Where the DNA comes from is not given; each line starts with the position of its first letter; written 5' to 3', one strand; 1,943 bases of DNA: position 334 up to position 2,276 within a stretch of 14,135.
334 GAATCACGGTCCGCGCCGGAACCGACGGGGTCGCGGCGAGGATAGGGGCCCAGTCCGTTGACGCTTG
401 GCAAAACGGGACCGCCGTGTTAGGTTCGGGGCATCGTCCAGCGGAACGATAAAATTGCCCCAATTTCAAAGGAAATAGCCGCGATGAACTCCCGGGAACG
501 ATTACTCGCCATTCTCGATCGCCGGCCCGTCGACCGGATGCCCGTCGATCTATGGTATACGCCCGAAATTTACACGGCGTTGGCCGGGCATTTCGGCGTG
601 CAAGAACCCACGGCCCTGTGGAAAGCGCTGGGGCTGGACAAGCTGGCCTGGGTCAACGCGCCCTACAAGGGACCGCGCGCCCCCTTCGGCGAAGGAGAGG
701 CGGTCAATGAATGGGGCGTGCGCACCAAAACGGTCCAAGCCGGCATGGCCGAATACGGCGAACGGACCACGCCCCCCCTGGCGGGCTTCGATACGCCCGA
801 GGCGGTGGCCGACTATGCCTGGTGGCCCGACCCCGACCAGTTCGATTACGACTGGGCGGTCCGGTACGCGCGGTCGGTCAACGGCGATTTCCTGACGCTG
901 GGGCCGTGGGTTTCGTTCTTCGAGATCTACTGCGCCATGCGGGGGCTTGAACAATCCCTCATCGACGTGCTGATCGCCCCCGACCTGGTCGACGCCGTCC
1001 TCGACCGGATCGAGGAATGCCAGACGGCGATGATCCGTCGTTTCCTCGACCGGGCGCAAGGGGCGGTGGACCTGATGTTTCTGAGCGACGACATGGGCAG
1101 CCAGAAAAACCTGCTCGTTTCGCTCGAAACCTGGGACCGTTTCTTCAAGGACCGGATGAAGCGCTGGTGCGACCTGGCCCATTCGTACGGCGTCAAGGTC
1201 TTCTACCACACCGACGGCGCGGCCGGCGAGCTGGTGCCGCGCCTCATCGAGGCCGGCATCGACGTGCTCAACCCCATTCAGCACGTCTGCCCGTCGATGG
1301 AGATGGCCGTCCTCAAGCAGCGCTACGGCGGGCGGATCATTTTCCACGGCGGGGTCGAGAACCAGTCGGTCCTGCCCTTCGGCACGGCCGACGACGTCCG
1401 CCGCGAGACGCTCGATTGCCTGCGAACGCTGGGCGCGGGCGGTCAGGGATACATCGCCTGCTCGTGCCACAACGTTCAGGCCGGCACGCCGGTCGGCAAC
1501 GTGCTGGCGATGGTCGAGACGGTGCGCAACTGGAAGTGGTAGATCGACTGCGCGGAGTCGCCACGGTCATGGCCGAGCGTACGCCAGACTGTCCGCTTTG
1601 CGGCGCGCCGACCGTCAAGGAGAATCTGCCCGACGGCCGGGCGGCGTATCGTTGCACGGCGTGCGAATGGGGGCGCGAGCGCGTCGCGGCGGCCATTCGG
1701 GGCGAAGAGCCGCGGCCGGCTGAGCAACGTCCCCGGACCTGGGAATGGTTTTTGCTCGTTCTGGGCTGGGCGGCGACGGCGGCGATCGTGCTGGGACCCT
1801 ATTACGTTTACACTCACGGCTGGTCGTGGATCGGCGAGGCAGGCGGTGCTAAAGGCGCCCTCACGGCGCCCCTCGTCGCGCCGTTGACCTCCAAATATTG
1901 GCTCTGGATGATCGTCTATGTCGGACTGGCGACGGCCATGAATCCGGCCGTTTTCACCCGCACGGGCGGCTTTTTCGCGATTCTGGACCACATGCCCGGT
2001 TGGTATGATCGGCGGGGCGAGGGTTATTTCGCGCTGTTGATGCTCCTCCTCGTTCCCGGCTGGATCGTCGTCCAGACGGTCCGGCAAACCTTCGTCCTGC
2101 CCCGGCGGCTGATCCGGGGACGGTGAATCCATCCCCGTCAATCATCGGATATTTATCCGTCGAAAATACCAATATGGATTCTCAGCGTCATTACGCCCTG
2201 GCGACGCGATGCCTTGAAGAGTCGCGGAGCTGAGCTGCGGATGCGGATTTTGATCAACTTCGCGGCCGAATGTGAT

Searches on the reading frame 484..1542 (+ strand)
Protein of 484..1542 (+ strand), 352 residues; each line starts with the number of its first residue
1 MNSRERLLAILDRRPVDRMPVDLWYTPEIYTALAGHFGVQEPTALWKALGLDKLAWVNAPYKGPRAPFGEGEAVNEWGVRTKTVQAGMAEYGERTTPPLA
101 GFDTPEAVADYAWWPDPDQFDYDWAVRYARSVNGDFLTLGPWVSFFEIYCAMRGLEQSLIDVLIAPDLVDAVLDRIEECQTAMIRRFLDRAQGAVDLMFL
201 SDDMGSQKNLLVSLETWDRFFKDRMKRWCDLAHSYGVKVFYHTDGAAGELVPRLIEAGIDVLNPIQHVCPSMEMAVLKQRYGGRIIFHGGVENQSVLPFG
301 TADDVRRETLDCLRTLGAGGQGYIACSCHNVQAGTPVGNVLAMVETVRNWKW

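Call 8: search_protein_families(library=pfam, proteins=[window:484-1542:+], max_evalue=0.01)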
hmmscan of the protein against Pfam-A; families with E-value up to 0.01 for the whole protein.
window:484-1542:+ (352 aa): 1 family
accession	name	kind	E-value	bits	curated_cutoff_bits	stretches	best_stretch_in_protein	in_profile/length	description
PF01208.23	URO-D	-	1.5e-21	77.2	23.9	1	126-350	126-346/346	Uroporphyrinogen decarboxylase (URO-D)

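Call 15: find_encoding_contigs(protein=window:484-1542:+, flank=10000, max_places=6)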
Protein window:484-1542:+ (352 aa): 1 contig read that carries it; 1 place shown.
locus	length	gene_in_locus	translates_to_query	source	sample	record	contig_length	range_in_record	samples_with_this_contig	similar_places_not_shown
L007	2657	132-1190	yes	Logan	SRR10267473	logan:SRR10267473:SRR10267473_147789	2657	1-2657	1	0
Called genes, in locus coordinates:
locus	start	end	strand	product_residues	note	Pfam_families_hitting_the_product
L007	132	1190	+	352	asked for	PF01208:URO-D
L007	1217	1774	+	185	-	-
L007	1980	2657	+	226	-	?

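Call 33: search_protein_families(library=ncbifam, proteins=[window:484-1542:+], max_evalue=0.01)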
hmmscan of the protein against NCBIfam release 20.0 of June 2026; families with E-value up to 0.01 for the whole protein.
window:484-1542:+ (352 aa): 4 families
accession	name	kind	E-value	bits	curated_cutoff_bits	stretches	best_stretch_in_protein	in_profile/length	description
NF004889.0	PRK06252.1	subfamily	1.8e-14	53.5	244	1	151-351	154-337/340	methylcobalamin:coenzyme M methyltransferase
TIGR01463.1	mtaA_cmuA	subfamily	4.3e-13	49.2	235.4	1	164-349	166-337/340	MtaA/CmuA family methyltransferase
NF040654.1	MtaA_Meth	equivalog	3.2e-07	29.6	400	1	147-346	148-331/337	methylcobamide:CoM methyltransferase MtaA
NF041608.1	methylcob_mtaseMtbA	equivalog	2.9e-06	26.6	600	1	158-352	160-339/339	methylcobamide:CoM methyltransferase MtbA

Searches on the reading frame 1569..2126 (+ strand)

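Call 32: search_protein_families(library=pfam, proteins=[window:1569-2126:+], max_evalue=1)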
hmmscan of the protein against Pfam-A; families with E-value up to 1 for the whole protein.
window:1569-2126:+ (185 aa): 6 families
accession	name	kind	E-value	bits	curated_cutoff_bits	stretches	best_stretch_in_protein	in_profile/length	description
PF03119.21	DNA_ligase_ZBD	-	0.013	15.8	25.8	1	8-30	2-21/27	NAD-dependent DNA ligase C4 zinc finger domain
PF24042.1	DUF7351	-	0.024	14.8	31.2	1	7-53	3-48/177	Domain of unknown function (DUF7351)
PF23451.1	Zn_ribbon_PaaD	-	0.027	14.6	27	1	3-33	12-46/53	PaaD zinc beta ribbon domain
PF14354.12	Lar_restr_allev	-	0.073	13.8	28.6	1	6-34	4-33/58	Restriction alleviation protein Lar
PF14803.11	Zn_ribbon_Nudix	-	0.076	13.4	25.6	1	8-34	3-30/34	Nudix N-terminal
PF09723.15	Zn_ribbon_8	-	0.31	11.5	34.4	0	4-17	26-38/41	Zinc ribbon domain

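Call 33: search_protein_families(library=ncbifam, proteins=[window:1569-2126:+], max_evalue=0.01)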
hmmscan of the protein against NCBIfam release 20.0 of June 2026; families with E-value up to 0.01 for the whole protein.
window:1569-2126:+ (185 aa): 1 family
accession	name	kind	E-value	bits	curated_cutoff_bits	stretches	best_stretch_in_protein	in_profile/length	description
NF052375.1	antisigma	equivalog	0.0088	16.1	100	1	36-81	55-105/217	anti-sigma factor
